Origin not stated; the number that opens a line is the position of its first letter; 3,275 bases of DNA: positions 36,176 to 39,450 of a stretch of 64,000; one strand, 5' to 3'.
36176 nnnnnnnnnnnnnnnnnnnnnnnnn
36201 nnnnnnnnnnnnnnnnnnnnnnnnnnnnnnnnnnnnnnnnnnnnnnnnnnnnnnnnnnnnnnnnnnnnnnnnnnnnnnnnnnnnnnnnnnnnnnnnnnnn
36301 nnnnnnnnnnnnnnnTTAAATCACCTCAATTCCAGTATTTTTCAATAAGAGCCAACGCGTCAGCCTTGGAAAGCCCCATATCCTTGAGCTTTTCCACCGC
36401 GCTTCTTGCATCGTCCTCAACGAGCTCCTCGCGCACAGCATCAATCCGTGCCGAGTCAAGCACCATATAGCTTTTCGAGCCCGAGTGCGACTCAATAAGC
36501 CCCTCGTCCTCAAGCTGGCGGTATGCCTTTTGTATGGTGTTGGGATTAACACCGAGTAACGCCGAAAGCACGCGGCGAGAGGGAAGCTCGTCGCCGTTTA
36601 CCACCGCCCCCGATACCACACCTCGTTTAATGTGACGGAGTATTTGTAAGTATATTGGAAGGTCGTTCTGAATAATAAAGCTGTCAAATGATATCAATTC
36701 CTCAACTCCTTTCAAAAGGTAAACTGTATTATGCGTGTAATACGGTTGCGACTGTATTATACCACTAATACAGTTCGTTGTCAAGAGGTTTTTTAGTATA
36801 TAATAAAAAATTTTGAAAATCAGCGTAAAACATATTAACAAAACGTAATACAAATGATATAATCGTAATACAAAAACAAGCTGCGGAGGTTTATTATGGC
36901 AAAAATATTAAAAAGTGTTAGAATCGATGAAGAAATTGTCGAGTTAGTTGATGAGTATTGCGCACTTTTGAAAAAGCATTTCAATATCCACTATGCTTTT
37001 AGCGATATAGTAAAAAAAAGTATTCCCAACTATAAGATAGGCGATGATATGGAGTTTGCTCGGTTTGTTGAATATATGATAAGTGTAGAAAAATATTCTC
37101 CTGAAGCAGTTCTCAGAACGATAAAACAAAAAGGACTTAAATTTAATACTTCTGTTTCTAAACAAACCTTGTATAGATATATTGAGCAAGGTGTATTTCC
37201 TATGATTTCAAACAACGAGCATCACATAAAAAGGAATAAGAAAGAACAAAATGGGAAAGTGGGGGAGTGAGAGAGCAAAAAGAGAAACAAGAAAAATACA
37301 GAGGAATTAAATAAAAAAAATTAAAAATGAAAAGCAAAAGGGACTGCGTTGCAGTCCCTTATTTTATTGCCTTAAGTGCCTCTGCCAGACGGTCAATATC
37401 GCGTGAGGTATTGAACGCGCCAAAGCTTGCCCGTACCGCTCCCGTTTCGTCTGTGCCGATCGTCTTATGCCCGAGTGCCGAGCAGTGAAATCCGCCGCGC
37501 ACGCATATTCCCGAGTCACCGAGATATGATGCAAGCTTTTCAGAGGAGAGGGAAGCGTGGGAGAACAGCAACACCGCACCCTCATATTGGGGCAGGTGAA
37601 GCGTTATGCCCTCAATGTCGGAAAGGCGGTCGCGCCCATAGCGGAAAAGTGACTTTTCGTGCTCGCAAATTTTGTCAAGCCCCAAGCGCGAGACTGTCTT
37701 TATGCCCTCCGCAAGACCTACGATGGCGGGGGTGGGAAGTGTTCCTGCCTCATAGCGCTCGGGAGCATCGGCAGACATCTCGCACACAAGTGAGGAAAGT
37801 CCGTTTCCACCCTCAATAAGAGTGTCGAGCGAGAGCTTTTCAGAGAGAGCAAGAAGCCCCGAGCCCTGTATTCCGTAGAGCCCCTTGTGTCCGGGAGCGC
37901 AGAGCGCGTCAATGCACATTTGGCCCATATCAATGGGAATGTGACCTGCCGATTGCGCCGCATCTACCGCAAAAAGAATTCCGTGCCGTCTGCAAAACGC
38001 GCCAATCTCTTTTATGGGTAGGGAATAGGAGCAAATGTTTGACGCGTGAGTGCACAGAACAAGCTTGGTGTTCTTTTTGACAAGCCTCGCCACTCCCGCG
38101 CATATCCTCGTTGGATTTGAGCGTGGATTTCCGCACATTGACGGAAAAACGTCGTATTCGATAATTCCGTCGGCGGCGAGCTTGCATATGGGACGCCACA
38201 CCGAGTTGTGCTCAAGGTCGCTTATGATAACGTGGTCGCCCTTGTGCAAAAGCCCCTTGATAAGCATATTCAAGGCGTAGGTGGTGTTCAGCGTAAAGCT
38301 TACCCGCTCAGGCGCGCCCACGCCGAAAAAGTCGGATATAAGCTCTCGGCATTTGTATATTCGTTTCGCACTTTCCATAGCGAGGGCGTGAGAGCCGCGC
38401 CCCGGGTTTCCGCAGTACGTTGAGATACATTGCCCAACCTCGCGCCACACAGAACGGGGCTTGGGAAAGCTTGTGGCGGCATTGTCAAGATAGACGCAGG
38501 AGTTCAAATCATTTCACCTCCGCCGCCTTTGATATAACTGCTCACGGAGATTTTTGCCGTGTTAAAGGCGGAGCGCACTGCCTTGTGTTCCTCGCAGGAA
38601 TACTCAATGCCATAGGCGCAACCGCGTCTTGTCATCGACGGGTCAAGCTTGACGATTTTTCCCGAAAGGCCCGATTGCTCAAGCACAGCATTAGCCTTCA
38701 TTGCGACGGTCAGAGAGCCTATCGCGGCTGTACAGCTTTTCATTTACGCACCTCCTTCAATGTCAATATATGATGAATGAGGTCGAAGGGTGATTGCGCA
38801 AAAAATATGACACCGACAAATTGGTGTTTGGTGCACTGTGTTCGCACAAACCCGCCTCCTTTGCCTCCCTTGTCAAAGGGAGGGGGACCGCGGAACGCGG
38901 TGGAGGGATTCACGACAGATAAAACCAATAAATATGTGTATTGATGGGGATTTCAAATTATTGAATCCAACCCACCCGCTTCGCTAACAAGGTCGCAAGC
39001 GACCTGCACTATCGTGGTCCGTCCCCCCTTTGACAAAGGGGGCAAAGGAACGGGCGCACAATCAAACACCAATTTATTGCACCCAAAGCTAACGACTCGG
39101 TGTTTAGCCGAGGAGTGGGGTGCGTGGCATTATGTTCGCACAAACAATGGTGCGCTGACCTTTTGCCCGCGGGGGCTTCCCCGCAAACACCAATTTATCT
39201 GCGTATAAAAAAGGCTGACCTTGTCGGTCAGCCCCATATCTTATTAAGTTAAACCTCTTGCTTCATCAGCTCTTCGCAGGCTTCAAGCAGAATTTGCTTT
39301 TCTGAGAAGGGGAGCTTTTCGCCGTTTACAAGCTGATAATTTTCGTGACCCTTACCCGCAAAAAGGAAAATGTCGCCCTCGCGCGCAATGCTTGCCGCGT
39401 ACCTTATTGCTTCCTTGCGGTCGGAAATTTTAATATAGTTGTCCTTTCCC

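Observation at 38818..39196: Cluster of three degenerate copies of a palindromic repeat fills the DUF3343-murE intergenic region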

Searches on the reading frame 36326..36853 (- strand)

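Call 42: search_protein_families(library=pfam, proteins=[window:36326-36853:-], max_evalue=0.01)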
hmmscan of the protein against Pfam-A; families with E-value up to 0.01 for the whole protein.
window:36326-36853:- (175 aa): 5 families
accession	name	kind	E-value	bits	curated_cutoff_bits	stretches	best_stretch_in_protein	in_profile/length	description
PF00392.27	GntR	-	1.6e-12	47.3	27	1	68-126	2-60/64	Bacterial regulatory proteins, gntR family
PF13730.12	HTH_36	-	1.1e-05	25.6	25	1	87-120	22-55/55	Helix-turn-helix domain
PF13545.12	HTH_Crp_2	-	1.4e-05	25.4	27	1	91-136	23-66/70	Crp-like helix-turn-helix domain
PF02082.26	Rrf2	-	0.0028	18.2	30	1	88-132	21-65/132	Iron-dependent Transcriptional regulator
PF13412.12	HTH_24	-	0.0042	17.1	21.9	1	92-121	19-48/48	Winged helix-turn-helix DNA-binding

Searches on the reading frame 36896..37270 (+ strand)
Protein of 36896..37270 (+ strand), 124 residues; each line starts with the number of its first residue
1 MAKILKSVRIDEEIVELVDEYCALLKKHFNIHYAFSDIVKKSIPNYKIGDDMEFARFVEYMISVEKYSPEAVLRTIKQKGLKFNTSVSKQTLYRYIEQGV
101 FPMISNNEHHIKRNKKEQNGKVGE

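Call 42: search_protein_families(library=pfam, proteins=[window:36896-37270:+], max_evalue=0.01)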
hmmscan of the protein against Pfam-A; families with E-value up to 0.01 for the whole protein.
window:36896-37270:+ (124 aa): 2 families
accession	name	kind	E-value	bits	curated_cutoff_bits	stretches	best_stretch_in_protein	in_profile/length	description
PF20281.3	CTD5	-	0.0015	18.6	25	1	36-114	70-145/207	C-terminal domain 5 of the ABC-three component (ABC-3C) systems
PF12728.13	HTH_17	-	0.0049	17.5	27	0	87-104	13-30/51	Helix-turn-helix domain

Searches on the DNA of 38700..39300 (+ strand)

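Call 10: search_rna_families(source=window, start=38700, end=39300, threshold=evalue, max_evalue=10)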
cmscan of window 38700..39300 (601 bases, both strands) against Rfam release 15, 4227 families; matches with E-value up to 10: 5.
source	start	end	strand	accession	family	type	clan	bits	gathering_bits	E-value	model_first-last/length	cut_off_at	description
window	38856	39049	+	RF04119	MIR1858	Gene; miRNA;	-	25.7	137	0.042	1-197/197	no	MIR1858 microRNA precursor family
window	39204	39247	-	RF04319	BTncRNA_FopS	Gene; sRNA;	-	15.8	56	9.3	28-71/71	no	Bacteroidetes FopS (family of paralogous sRNAs)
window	39204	39245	-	RF01899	mir-2241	Gene; miRNA;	-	15.6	70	3.3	1-89/89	no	mir-2241 microRNA precursor family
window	38836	39061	+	RF04209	MIR7533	Gene; miRNA;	-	14.6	230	2.4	1-249/249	no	MIR7533 microRNA precursor family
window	38836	38883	-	RF00191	SNORA57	Gene; snRNA; snoRNA; HACA-box;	-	14.1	40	0.9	1-149/149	no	Small nucleolar RNA SNORA57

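Call 58: search_dna_similar(query=window:38800-39210:+, collection=plasmids, mode=distant, max_evalue=0.001)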
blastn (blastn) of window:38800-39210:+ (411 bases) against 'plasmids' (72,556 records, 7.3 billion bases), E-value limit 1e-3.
Records with a match: 1; places in all: 2; records where one place covers at least 80% of the query: 0.
Best place of each record, by identity: 80-90% 1.
By first word of the organism name: Vescimonas 1.
By predicted mobility (MOB-suite, as given by PLSDB): non-mobilizable 1.
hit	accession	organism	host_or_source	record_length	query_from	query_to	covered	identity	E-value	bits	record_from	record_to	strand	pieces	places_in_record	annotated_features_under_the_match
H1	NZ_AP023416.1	Vescimonas fastidiosa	Homo sapiens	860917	59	112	13%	84.2%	7e-4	53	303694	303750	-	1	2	none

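Call 59: search_dna_similar(query=window:38800-39210:+, collection=phages, mode=distant, max_evalue=0.001)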
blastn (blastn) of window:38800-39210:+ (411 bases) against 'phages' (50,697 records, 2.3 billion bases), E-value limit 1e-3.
Records with a match: 1; places in all: 1; records where one place covers at least 80% of the query: 0.
Best place of each record, by identity: 90-95% 1.
By first word of the organism name: Bacteriophage 1.
By host as written in the record: - 1.
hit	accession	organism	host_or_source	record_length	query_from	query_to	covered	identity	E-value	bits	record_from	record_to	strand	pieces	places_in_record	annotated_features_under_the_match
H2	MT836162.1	Bacteriophage sp.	human fecal samples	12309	64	112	12%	90.0%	4e-7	62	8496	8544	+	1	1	record has no annotation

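Call 60: get_annotated_region(hit=H1, flank=20000)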
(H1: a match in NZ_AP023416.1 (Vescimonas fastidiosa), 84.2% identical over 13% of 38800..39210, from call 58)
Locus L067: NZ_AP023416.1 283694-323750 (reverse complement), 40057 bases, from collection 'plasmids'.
description: Vescimonas fastidiosa strain MM35 plasmid pMM35_01
organism: Vescimonas fastidiosa (NCBI taxid 2714353)
taxonomy: Bacteria; Bacillota; Clostridia; Eubacteriales; Oscillospiraceae; Vescimonas; Vescimonas fastidiosa
host: -; source: Homo sapiens; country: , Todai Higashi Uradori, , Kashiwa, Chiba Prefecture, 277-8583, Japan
typing (MOB-suite, as given by PLSDB): non-mobilizable
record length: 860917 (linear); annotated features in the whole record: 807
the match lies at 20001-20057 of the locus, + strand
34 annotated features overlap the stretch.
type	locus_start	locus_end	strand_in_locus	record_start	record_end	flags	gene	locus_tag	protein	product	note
CDS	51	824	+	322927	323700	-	-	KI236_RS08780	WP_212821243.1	ParA family protein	-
CDS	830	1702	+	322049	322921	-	-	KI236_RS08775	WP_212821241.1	ParB/RepB/Spo0J family partition protein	GO:0007059 - chromosome segregation [Evidence IEA]; GO:0000910 - cytokinesis [Evidence IEA]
CDS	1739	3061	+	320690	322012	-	serS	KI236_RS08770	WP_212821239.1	serine--tRNA ligase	GO:0006434 - seryl-tRNA aminoacylation [Evidence IEA]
CDS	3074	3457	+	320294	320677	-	mscL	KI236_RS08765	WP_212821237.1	large conductance mechanosensitive channel protein MscL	GO:0006810 - transport [Evidence IEA]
CDS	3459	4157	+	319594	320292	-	rsmG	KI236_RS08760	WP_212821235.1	16S rRNA (guanine(527)-N(7))-methyltransferase RsmG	GO:0046118 - 7-methylguanosine biosynthetic process [Evidence IEA]; GO:0031167 - rRNA methylation [Evidence IEA]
CDS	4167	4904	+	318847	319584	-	minD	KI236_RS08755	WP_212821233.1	septum site-determining protein MinD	GO:0000918 - division septum site selection [Evidence IEA]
CDS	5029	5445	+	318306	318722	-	-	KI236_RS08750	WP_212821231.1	methylglyoxal synthase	GO:0019242 - methylglyoxal biosynthetic process [Evidence IEA]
CDS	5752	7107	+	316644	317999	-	hisS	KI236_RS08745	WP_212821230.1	histidine--tRNA ligase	GO:0006427 - histidyl-tRNA aminoacylation [Evidence IEA]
CDS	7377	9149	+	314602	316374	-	aspS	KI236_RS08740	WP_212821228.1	aspartate--tRNA ligase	GO:0006418 - tRNA aminoacylation for protein translation [Evidence IEA]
CDS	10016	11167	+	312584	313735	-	-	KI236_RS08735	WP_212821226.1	alanine--tRNA ligase-related protein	GO:0006419 - alanyl-tRNA aminoacylation [Evidence IEA]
CDS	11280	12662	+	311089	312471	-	-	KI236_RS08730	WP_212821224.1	MATE family efflux transporter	-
CDS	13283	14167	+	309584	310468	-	-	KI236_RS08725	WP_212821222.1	LysR family transcriptional regulator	GO:0006355 - regulation of DNA-templated transcription [Evidence IEA]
CDS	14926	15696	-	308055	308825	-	nadE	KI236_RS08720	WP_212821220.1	NAD(+) synthase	GO:0009435 - NAD biosynthetic process [Evidence IEA]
CDS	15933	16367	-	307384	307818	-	rnhA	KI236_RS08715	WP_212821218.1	ribonuclease HI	-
CDS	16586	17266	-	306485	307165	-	tsaA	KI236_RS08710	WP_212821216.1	tRNA (N6-threonylcarbamoyladenosine(37)-N6)-methyltransferase TrmO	GO:0006400 - tRNA modification [Evidence IEA]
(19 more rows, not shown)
